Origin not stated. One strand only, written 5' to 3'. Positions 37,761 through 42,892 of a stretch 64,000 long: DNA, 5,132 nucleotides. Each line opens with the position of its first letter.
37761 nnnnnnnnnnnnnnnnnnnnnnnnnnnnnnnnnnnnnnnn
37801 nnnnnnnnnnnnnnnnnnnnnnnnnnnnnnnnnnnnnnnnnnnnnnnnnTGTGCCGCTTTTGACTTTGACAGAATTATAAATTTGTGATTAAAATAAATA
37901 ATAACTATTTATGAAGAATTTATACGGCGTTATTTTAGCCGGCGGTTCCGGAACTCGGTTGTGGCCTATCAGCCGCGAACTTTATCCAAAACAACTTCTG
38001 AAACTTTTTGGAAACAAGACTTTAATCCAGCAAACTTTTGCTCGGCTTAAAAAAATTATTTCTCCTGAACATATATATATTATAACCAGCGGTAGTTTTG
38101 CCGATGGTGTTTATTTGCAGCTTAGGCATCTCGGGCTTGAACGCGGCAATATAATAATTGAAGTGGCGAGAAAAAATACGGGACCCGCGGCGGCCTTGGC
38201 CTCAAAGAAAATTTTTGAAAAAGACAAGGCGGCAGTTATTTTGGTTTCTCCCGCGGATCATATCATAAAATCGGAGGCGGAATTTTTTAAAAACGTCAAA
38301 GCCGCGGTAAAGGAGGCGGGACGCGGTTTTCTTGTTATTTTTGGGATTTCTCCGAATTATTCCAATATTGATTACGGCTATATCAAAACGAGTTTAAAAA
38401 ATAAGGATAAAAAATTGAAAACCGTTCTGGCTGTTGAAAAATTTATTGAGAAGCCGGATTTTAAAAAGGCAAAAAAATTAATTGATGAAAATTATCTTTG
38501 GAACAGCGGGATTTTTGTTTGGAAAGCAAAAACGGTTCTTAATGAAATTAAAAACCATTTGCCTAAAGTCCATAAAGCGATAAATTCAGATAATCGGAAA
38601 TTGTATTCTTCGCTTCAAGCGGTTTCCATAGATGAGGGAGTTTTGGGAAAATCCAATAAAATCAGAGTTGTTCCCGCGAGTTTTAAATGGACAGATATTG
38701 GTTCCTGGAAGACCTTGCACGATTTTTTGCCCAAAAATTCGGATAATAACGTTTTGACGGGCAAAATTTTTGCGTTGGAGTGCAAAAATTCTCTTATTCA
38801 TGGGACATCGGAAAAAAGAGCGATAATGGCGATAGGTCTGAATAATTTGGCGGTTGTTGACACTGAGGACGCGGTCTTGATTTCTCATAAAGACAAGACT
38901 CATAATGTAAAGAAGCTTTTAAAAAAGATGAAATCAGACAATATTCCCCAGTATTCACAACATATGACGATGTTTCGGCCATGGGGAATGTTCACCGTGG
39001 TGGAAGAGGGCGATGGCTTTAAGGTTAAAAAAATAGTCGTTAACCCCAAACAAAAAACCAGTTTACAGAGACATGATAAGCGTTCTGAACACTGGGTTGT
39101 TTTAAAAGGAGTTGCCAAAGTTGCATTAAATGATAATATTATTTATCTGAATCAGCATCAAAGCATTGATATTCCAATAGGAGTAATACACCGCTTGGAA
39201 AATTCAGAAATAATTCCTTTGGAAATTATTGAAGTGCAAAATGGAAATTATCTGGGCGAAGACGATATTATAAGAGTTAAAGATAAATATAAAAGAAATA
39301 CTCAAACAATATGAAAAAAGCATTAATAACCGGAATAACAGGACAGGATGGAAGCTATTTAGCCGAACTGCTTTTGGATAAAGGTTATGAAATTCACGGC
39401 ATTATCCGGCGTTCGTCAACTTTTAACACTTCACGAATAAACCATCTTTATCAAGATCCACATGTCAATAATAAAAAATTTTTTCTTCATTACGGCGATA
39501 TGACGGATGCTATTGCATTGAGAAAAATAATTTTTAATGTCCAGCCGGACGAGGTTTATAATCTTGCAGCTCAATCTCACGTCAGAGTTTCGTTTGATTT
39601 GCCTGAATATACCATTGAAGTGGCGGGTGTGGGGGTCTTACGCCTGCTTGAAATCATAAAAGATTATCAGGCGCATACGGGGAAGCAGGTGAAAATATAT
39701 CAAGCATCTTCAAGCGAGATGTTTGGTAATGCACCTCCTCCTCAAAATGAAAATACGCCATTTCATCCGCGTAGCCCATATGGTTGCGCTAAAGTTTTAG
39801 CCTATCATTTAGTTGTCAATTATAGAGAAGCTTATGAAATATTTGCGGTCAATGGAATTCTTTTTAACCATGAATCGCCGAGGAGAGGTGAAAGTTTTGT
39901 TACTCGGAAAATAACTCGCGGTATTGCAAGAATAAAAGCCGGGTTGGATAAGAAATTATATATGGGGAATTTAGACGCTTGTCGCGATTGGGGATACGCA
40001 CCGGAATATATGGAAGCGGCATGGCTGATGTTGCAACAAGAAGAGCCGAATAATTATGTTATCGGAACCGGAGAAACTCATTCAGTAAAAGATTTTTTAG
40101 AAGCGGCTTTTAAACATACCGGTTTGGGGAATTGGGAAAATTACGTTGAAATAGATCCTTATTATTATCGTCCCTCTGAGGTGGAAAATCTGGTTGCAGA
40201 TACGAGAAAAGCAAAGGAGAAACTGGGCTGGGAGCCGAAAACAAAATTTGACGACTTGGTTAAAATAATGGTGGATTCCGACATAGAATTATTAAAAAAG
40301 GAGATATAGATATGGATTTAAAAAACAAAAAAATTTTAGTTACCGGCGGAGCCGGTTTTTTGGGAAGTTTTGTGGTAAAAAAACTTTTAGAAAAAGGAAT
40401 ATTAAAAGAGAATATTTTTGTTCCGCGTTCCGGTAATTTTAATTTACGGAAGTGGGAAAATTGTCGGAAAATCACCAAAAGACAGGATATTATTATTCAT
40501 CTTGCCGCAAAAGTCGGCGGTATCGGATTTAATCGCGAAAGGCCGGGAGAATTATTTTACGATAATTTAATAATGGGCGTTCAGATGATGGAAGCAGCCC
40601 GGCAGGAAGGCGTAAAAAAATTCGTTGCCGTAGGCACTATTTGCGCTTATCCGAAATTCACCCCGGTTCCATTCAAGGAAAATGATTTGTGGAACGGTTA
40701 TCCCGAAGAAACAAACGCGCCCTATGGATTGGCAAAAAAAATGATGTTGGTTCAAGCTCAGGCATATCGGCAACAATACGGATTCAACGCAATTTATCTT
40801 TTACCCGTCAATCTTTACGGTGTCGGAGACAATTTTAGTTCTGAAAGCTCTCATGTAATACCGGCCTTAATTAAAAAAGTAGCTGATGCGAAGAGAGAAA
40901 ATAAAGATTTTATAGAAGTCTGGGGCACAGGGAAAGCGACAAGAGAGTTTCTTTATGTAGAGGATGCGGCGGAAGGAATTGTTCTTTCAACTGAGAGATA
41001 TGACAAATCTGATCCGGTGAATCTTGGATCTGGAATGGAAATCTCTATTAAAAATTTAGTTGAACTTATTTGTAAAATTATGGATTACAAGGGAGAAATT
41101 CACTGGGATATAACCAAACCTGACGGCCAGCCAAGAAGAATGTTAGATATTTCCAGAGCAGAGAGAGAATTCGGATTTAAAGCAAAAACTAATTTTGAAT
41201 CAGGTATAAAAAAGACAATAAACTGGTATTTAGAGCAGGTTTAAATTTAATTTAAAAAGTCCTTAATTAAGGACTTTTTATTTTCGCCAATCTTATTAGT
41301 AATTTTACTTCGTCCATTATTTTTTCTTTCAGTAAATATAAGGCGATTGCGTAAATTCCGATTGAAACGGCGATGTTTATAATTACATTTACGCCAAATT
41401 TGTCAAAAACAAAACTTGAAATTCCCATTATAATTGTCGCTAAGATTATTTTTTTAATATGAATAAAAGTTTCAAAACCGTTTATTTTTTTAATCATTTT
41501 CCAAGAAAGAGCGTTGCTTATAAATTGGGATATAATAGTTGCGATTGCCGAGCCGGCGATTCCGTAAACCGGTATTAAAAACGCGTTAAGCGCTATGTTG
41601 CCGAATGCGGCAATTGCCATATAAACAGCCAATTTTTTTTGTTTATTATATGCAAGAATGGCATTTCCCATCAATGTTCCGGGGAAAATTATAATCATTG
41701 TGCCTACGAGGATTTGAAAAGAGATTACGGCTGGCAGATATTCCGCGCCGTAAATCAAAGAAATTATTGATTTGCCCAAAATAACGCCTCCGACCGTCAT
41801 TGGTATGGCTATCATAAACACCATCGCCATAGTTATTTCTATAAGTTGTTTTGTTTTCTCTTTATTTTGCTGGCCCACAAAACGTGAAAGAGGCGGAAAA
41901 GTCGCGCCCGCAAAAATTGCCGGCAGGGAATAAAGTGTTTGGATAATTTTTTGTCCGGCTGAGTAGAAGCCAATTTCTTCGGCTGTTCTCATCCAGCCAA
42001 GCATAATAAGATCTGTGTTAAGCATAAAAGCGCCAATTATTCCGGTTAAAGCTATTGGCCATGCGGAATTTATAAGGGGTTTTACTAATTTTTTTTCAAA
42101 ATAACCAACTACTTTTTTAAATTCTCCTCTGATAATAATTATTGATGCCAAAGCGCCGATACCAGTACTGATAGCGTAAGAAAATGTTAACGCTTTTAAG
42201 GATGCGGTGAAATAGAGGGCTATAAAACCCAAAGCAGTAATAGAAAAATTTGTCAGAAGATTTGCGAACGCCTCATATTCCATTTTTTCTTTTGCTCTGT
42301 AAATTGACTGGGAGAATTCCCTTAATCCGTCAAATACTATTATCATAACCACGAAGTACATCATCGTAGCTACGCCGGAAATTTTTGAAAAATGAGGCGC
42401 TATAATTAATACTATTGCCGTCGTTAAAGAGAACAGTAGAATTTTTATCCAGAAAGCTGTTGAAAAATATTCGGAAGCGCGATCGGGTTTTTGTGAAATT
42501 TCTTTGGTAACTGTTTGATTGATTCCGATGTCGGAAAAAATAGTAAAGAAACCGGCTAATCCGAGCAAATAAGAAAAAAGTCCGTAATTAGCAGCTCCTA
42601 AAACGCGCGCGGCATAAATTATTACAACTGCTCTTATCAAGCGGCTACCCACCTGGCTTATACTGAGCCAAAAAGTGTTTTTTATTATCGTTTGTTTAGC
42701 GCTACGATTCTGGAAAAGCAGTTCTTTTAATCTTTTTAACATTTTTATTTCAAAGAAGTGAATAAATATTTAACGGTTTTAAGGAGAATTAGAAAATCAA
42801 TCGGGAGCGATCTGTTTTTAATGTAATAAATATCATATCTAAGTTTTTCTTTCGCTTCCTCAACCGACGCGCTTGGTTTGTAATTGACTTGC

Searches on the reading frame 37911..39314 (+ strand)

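Call 40: search_protein_families(library=pfam, max_evalue=0.001, proteins=[window:37911-39314:+])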
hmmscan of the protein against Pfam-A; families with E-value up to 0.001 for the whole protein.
window:37911-39314:+ (467 aa): 5 families
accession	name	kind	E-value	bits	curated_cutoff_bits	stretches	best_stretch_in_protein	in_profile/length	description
PF01050.24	MannoseP_isomer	-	3.8e-42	143.6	23.6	1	347-458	5-116/116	Mannose-6-phosphate isomerase C-terminal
PF00483.29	NTP_transferase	-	4.2e-40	138.3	21.2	1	6-273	2-239/245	Nucleotidyl transferase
PF22640.1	ManC_GMP_beta-helix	-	7.7e-12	45.4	27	1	287-339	4-54/55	MannoseP isomerase/GMP-like beta-helix domain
PF12804.13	NTP_transf_3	-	3.9e-08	34.1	27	1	6-132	1-110/160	MobA-like NTP transferase domain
PF07883.17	Cupin_2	-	4.1e-05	23.6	27.2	1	376-441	4-68/70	Cupin domain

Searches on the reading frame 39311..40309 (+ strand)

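Call 40: search_protein_families(library=pfam, max_evalue=0.001, proteins=[window:39311-40309:+])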
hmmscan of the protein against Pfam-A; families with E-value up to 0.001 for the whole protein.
window:39311-40309:+ (332 aa): 4 families
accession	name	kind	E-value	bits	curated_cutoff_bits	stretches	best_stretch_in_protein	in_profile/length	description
PF16363.11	GDP_Man_Dehyd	-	1.3e-139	465.8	27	1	5-320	1-332/332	GDP-mannose 4,6 dehydratase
PF01370.27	Epimerase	-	4.6e-70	236.2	20.9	1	4-252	1-240/240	NAD dependent epimerase/dehydratase family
PF04321.23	RmlD_sub_bind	-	4.6e-07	29.6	27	1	3-184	2-152/287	RmlD substrate binding domain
PF02719.21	Polysacc_synt_2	-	0.00041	20.1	20.2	1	5-118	2-117/293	Polysaccharide biosynthesis protein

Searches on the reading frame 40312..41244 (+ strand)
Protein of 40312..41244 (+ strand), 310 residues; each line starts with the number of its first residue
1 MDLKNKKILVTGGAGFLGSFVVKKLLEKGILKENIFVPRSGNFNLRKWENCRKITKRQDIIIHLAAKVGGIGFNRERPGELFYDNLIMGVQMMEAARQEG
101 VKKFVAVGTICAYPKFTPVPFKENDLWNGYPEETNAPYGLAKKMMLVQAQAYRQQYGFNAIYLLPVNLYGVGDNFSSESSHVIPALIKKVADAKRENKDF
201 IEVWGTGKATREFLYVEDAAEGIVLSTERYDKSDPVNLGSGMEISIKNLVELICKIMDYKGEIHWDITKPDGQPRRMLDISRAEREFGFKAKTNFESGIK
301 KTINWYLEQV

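Call 40: search_protein_families(library=pfam, max_evalue=0.001, proteins=[window:40312-41244:+])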
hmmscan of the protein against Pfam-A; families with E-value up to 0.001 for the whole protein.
window:40312-41244:+ (310 aa): 6 families
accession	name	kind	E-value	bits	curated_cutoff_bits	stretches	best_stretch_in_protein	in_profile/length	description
PF01370.27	Epimerase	-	8.7e-53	179.6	20.9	1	8-239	1-240/240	NAD dependent epimerase/dehydratase family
PF16363.11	GDP_Man_Dehyd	-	1.4e-30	107.3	27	2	58-302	76-332/332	GDP-mannose 4,6 dehydratase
PF01073.25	3Beta_HSD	-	4.1e-07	29.7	22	0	46-229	55-231/280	3-beta hydroxysteroid dehydrogenase/isomerase family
PF02719.21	Polysacc_synt_2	-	1.5e-06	28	20.2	0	46-109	64-128/293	Polysaccharide biosynthesis protein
PF07993.18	NAD_binding_4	-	3.5e-06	26.8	20.1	0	10-36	1-27/258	Male sterility protein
PF13460.12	NAD_binding_10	-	3.9e-05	24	27.2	0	49-117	52-106/184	NAD(P)H-binding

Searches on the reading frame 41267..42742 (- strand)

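Call 40: search_protein_families(library=pfam, max_evalue=0.001, proteins=[window:41267-42742:-])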
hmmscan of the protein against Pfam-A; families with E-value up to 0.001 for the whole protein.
window:41267-42742:- (491 aa): 4 families
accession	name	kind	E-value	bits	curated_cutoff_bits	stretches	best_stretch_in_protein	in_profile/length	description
PF01943.22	Polysacc_synt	-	1e-42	146.9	28.2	1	20-288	2-273/274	Polysaccharide biosynthesis protein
PF13440.11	Polysacc_synt_3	-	3.3e-27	95.9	23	1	45-339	3-292/293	Polysaccharide biosynthesis protein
PF03023.19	MurJ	-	8.2e-12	44.9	27.4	1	83-443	46-434/451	Lipid II flippase MurJ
PF01554.23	MatE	-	5.9e-07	29.7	24.9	1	229-386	1-159/161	MatE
